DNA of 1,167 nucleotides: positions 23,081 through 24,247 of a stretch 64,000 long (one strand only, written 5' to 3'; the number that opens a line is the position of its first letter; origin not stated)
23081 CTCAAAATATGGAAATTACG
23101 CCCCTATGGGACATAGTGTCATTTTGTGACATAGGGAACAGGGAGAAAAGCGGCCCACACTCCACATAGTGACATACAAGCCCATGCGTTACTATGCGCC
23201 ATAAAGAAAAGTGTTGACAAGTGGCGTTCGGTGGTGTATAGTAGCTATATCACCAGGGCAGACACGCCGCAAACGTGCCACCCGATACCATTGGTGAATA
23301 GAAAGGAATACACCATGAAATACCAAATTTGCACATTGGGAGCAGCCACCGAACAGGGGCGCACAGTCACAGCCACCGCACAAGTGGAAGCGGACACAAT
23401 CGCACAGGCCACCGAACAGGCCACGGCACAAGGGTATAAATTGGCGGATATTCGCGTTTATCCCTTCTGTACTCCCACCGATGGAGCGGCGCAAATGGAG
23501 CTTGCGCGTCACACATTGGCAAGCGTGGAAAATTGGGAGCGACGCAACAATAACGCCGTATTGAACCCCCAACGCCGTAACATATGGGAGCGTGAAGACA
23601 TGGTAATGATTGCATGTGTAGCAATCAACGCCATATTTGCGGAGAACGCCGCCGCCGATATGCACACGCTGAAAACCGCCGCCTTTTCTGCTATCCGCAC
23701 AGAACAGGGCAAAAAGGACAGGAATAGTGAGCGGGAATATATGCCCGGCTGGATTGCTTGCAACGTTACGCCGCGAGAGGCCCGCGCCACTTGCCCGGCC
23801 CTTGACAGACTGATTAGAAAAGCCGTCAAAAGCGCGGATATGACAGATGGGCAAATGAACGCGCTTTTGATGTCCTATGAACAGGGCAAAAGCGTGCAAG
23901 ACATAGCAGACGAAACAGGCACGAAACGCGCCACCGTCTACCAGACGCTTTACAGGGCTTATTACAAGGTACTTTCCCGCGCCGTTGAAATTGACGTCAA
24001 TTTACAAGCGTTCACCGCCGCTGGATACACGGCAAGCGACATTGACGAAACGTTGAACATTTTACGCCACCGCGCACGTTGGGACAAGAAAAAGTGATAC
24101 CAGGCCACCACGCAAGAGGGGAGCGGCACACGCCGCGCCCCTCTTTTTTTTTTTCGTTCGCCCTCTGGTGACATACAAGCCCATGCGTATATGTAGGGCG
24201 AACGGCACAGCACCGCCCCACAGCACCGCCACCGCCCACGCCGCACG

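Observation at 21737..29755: About 100-bp direct repeats bracketing an 8-kb segment that carries the integrase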

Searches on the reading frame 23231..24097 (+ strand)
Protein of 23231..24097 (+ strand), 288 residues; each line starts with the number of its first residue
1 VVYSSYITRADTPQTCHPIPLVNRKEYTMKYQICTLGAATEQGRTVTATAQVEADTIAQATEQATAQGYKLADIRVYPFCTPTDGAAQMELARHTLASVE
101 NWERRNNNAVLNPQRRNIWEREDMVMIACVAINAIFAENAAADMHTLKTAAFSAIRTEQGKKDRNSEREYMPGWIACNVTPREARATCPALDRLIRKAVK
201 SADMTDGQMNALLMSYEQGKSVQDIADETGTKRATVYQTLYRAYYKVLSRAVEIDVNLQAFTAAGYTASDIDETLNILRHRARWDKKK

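Call 11: search_protein_families(library=pfam, proteins=[window:23231-24097:+], max_evalue=0.01)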
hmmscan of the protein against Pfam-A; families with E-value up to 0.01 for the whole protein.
window:23231-24097:+ (288 aa): 6 families
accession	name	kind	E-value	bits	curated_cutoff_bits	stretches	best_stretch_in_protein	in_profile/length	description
PF08281.18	Sigma70_r4_2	-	1.1e-08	35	25.7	1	207-246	14-53/54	Sigma-70, region 4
PF02796.21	HTH_7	-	0.00016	22.2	23.8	1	209-239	11-41/45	Helix-turn-helix domain of resolvase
PF13384.12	HTH_23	-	0.00019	21.6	24.6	1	211-242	10-40/50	Homeodomain-like domain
PF14493.12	HTH_40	-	0.0023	18.6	27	1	214-246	7-39/89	Helix-turn-helix domain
PF04297.20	UPF0122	-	0.0056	17.3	22.7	1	204-243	18-57/101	Putative helix-turn-helix protein, YlxM / p13 like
PF06056.18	Terminase_5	-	0.0088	16.4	20.3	0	216-238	10-32/58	Putative ATPase subunit of terminase (gpP-like)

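Call 12: search_protein_families(library=phrogs, proteins=[window:23231-24097:+], max_evalue=0.001)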
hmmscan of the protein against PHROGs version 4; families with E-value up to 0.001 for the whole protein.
window:23231-24097:+ (288 aa): 4 families
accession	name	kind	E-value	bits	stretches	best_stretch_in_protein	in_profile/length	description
phrog_3512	-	transcription regulation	6.5e-08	33.8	1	195-247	57-109/130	sigma factor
phrog_79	-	transcription regulation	5.3e-06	27.2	1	159-261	57-147/156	anti-termination protein Q-like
phrog_686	-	DNA, RNA and nucleotide metabolism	2.5e-05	25.4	0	205-239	33-68/76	HTH DNA binding protein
phrog_11420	-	DNA, RNA and nucleotide metabolism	0.00026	22.1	0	212-243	15-46/82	DNA binding protein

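Call 45: search_solved_structures(query=window:23315-24097:+, max_evalue=1, show_alignments=2)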
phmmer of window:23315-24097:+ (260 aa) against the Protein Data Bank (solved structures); distinct sequences matched with E-value up to 1: 1.
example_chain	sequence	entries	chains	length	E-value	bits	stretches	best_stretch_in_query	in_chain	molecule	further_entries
1s7o_A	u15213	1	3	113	0.014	18.2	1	173-220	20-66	Hypothetical UPF0122 protein SPy1201/SpyM3_0842/SPs1042/spyM18_1152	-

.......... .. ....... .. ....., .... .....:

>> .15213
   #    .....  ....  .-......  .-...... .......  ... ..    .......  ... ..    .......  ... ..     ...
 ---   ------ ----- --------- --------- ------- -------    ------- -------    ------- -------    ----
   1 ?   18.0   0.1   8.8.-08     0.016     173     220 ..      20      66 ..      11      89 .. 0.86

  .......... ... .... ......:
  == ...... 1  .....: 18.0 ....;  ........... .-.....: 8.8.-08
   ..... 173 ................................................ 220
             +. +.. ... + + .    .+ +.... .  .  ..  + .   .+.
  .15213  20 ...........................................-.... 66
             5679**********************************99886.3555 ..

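Call 88: find_homologous_proteins(query=window:23315-24097:+, max_evalue=0.001)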
Query window:23315-24097:+ (260 aa): 76 proteins with E <= 0.001 among 629 candidates.
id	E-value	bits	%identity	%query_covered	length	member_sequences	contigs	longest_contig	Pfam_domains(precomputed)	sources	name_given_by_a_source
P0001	1.1e-159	547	95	100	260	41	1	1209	PF08281.19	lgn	-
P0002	3.8e-148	509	88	99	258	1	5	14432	PF08281.19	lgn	-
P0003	6.5e-140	482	82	100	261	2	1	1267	PF08281.19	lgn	-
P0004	8.6e-138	475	83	100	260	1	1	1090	PF08281.19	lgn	-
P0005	6.5e-136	469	82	100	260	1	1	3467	PF08281.19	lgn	-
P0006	2.9e-135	467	81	99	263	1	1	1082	PF08281.19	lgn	-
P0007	8.8e-135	466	81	100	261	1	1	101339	PF08281.19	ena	-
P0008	1.2e-133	462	80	100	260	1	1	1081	PF08281.19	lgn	-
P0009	1.9e-131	455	78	100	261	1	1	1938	PF08281.19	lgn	-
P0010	2.5e-123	428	75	100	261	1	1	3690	PF08281.19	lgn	-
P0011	1.1e-113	397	72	99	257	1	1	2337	PF08281.19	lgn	-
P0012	5.1e-108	378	67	99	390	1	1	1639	PF08281.19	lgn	-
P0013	1.8e-101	357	67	98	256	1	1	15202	PF04545.23,PF08281.19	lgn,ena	-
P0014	2.3e-101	356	66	98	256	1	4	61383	PF08281.19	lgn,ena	-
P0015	9.2e-99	348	66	98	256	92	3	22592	PF08281.19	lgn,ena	-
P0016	1.7e-98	347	65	98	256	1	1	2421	PF08281.19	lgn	-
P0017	3.7e-98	346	64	98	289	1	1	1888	PF04545.23,PF08281.19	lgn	-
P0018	5.7e-96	339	63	98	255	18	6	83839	PF08281.19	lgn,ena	-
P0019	7.1e-96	338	63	98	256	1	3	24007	PF08281.19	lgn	-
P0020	1.0e-94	335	63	98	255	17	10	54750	PF08281.19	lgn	-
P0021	1.2e-94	334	63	98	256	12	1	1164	PF08281.19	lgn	-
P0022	1.7e-94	334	63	98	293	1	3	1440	PF08281.19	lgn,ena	-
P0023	1.7e-94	334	63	98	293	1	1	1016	PF08281.19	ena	-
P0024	3.1e-94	333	63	98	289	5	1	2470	PF08281.19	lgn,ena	-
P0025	3.3e-94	333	63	98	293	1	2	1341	PF08281.19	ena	-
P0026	4.5e-94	332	63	98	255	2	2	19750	PF08281.19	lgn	-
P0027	5.4e-94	332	63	98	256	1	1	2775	PF08281.19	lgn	-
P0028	8.4e-94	332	61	98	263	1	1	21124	PF08281.19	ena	-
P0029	1.7e-93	331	61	98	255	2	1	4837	PF08281.19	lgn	-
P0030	2.4e-93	330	63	98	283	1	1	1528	PF08281.19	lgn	-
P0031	3.7e-93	329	62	98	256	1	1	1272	PF08281.19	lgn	-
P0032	7.5e-93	328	63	98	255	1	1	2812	PF08281.19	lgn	-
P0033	2.6e-92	327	62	100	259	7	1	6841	PF00196.26,PF04545.23,PF08281.19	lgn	-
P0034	2.7e-92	327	62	98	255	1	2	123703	PF08281.19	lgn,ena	-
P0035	5.0e-92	326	62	98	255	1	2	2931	PF08281.19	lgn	-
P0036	1.7e-91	324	59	100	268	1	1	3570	PF08281.19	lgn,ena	-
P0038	4.0e-90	319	61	98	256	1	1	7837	PF08281.19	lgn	-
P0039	1.0e-89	318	62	98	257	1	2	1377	PF02796.22,PF08281.19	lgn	-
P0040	7.9e-88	312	60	98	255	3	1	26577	PF08281.19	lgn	-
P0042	4.5e-85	303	60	92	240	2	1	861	PF08281.19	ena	-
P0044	8.0e-80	286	55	98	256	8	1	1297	PF08281.19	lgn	-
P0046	6.0e-76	273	52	99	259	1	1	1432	PF08281.19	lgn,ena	-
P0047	3.2e-75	271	52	99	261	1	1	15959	PF08281.19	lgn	-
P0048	5.8e-73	263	52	99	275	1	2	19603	PF08281.19,PF04297.21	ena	-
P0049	1.2e-72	262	51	100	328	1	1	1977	PF04545.23,PF08281.19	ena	-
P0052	7.7e-71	256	50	99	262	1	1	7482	PF08281.19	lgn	-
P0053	1.4e-70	256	50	100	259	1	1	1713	PF08281.19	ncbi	-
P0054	2.1e-69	252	50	100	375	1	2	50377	PF08281.19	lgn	-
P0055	4.5e-69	251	48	100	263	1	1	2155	PF08281.19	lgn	-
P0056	9.0e-69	250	47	100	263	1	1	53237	PF08281.19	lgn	-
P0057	1.2e-68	249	50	99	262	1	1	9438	PF08281.19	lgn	-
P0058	2.9e-67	245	49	98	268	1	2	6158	PF08281.19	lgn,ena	-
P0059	3.6e-67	244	49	100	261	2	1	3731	PF08281.19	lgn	-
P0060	1.5e-66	242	48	100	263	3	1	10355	PF08281.19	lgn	-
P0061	7.1e-66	240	47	100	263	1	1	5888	PF08281.19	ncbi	-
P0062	1.2e-65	239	48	100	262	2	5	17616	PF08281.19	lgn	-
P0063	1.3e-65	239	48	100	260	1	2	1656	PF08281.19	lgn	-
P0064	1.1e-64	236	46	100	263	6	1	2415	PF08281.19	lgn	-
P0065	2.4e-64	235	48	100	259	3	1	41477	PF08281.19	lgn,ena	-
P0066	9.0e-64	233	49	100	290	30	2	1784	PF08281.19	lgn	-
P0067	1.3e-63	233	48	100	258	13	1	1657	PF08281.19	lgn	-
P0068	4.4e-63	231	48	100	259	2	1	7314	PF08281.19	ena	-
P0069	8.7e-62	227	48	98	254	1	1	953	PF04967.19,PF00196.26,PF08281.19,PF06056.19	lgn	-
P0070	3.6e-61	225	45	100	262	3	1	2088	PF08281.19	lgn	-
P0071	1.1e-60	223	50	92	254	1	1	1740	PF04967.19,PF00196.26,PF08281.19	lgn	-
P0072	4.0e-58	215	48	98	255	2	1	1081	PF13384.13,PF04967.19,PF13518.13,PF02796.22,PF00196.26,PF04545.23,PF08281.19,PF06056.19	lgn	-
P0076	2.5e-49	186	42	98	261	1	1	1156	PF08281.19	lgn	-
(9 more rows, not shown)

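Call 89: find_encoding_contigs(protein=P0007, flank=10000, max_places=1)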
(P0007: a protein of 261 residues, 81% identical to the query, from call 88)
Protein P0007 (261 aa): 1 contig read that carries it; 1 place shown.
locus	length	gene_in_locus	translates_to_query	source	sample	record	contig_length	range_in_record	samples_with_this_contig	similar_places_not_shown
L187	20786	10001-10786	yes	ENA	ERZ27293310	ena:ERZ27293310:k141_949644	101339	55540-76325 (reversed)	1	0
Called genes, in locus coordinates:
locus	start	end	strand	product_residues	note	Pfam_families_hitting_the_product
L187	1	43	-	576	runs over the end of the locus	PF03237:Terminase_6N (weak), PF03354:TerL_ATPase (weak)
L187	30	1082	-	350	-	PF27269:YonG_N, PF27316:YonG_C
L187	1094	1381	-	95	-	PF00216:Bac_DNA_binding, PF18291:HU-HIG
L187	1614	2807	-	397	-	PF12850:Metallophos_2 (faint)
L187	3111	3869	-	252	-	-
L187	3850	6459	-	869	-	-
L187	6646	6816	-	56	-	-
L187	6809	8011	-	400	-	PF27199:YonV_C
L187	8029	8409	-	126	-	-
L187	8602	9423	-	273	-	PF00589:Phage_integrase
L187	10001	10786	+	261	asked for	PF08281:Sigma70_r4_2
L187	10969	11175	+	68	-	-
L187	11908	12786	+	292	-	-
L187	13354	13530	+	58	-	-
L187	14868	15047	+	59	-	-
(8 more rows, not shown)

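Call 90: find_encoding_contigs(protein=P0002, flank=10000, max_places=1)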
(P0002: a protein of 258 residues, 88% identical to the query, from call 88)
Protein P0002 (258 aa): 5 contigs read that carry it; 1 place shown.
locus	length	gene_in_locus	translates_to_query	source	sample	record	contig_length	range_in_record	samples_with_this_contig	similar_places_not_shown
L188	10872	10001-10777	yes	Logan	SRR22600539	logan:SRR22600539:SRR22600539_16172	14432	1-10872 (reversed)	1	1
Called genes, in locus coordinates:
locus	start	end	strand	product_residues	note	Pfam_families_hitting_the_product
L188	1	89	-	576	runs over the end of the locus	PF03237:Terminase_6N (weak)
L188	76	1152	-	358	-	PF27269:YonG_N, PF27316:YonG_C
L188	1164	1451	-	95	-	PF00216:Bac_DNA_binding, PF18291:HU-HIG (weak)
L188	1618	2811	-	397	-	PF12850:Metallophos_2 (faint)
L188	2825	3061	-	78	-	-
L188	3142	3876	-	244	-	-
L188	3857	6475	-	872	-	-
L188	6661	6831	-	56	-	-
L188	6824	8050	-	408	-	PF27199:YonV_C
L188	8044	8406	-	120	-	-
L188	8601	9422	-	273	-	PF00589:Phage_integrase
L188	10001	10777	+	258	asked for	PF08281:Sigma70_r4_2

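Call 91: find_encoding_contigs(protein=P0014, flank=10000, max_places=1)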
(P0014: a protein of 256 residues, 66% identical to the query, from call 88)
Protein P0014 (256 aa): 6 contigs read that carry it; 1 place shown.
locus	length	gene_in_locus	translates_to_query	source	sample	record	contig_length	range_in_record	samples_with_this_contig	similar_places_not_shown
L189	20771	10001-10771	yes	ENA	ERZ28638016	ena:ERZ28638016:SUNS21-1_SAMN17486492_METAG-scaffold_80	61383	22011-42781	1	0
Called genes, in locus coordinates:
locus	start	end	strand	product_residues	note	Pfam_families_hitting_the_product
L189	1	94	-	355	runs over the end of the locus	PF27269:YonG_N, PF27316:YonG_C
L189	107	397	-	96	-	PF00216:Bac_DNA_binding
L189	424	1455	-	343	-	PF02899:Phage_int_SAM_1 (weak), PF13495:Phage_int_SAM_4 (weak), PF00589:Phage_integrase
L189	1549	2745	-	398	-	-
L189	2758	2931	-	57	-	-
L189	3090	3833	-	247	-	-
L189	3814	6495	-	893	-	PF05183:RdRP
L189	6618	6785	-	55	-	-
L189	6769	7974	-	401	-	PF27199:YonV_C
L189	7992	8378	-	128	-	-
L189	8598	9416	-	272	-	PF00589:Phage_integrase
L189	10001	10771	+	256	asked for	PF08281:Sigma70_r4_2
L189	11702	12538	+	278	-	-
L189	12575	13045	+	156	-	-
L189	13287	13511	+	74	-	-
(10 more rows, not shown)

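Call 92: find_encoding_contigs(protein=P0018, flank=10000, max_places=1)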
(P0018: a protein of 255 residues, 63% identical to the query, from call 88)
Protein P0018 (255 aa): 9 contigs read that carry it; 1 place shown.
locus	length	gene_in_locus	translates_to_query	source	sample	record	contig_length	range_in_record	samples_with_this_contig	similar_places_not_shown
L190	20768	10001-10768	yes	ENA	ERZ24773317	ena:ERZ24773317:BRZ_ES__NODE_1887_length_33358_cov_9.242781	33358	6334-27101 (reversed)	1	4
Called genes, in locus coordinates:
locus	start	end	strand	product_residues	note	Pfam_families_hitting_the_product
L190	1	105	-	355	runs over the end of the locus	PF27269:YonG_N, PF27316:YonG_C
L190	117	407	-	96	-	PF00216:Bac_DNA_binding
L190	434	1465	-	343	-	PF02899:Phage_int_SAM_1 (weak), PF13495:Phage_int_SAM_4, PF00589:Phage_integrase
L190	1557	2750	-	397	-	-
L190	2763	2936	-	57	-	-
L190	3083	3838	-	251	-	-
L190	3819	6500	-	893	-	PF05183:RdRP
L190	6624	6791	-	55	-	-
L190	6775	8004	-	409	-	PF27199:YonV_C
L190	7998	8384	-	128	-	-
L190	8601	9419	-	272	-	PF00589:Phage_integrase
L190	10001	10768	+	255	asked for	PF08281:Sigma70_r4_2 (weak)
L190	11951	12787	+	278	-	-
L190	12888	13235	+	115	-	-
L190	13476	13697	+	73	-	-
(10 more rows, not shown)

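Call 93: find_encoding_contigs(protein=P0034, flank=10000, max_places=1)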
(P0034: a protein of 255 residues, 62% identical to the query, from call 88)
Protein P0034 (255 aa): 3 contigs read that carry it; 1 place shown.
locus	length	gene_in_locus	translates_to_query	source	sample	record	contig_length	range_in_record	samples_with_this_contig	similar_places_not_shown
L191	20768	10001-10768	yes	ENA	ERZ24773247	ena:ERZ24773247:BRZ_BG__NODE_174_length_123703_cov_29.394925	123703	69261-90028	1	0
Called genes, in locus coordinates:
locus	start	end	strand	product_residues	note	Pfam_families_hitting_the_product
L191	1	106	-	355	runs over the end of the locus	PF27269:YonG_N, PF27316:YonG_C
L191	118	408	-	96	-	PF00216:Bac_DNA_binding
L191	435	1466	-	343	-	PF02899:Phage_int_SAM_1 (weak), PF13495:Phage_int_SAM_4, PF00589:Phage_integrase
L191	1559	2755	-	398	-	-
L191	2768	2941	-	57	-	-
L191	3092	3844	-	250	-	-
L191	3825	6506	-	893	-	-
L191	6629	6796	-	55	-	-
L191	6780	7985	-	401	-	PF27199:YonV_C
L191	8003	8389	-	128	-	-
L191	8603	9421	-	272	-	PF00589:Phage_integrase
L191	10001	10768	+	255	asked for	PF08281:Sigma70_r4_2 (weak)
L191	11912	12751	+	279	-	-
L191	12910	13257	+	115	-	-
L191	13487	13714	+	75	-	-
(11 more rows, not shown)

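Call 94: find_encoding_contigs(protein=P0056, flank=10000, max_places=1)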
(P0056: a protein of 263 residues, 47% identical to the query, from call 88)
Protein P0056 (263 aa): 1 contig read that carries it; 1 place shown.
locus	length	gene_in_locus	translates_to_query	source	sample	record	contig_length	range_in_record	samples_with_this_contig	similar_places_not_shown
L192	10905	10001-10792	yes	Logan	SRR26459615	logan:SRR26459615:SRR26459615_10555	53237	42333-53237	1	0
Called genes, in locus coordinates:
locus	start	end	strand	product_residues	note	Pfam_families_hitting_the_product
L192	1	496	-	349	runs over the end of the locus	PF27269:YonG_N, PF27316:YonG_C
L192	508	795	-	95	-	PF00216:Bac_DNA_binding, PF18291:HU-HIG (weak)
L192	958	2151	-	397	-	PF12850:Metallophos_2 (weak)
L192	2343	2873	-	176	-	PF01541:GIY-YIG (weak)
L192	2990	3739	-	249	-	-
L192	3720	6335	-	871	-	-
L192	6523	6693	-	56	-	-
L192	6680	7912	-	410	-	PF27199:YonV_C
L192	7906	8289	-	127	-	-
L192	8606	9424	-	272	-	PF00589:Phage_integrase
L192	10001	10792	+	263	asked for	PF08281:Sigma70_r4_2 (weak)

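Call 95: find_encoding_contigs(protein=P0065, flank=10000, max_places=1)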
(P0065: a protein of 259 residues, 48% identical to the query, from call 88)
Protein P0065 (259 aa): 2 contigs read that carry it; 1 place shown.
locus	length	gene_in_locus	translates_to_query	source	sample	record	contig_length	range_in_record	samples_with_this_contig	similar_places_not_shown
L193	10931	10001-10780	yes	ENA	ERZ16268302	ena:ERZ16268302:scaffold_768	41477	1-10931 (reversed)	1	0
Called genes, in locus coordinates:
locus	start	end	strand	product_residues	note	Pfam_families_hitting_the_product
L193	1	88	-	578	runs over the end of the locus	PF03237:Terminase_6N (weak), PF03354:TerL_ATPase (weak)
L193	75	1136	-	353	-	PF27269:YonG_N, PF27316:YonG_C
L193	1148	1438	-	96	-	PF00216:Bac_DNA_binding, PF18291:HU-HIG (weak)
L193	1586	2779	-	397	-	-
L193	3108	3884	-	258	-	-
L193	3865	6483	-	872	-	-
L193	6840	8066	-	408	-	PF27199:YonV_C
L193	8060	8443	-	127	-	-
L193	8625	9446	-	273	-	PF00589:Phage_integrase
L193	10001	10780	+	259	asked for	PF08281:Sigma70_r4_2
